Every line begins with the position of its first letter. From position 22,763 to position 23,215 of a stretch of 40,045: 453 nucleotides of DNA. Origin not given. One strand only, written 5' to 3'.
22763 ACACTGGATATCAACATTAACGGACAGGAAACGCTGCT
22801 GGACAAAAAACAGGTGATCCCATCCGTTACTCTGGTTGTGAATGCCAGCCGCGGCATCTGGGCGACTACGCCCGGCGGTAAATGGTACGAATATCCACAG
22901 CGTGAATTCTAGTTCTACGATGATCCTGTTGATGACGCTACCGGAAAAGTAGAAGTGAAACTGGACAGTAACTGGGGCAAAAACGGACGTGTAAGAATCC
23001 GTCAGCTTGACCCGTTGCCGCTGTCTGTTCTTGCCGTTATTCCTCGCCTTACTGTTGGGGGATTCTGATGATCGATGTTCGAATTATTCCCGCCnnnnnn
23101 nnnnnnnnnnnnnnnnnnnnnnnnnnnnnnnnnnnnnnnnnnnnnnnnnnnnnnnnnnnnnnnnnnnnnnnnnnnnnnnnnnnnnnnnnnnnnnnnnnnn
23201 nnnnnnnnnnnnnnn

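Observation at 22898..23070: In-frame amber codon inside the tail nozzle gene with a 51-codon coding-like continuation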

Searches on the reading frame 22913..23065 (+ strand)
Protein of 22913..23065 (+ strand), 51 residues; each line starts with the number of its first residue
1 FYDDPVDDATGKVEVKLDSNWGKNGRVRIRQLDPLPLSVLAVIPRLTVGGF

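Call 29: search_protein_families(library=phrogs, proteins=[window:22913-23065:+], max_evalue=0.01)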
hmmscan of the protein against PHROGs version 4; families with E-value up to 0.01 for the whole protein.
window:22913-23065:+ (51 aa): 2 families
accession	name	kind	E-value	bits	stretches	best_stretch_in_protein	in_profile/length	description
phrog_15566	-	tail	4.8e-23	82.5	1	1-51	501-552/552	tail protein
phrog_376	-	tail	1.2e-17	64.6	1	1-51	662-712/712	tail protein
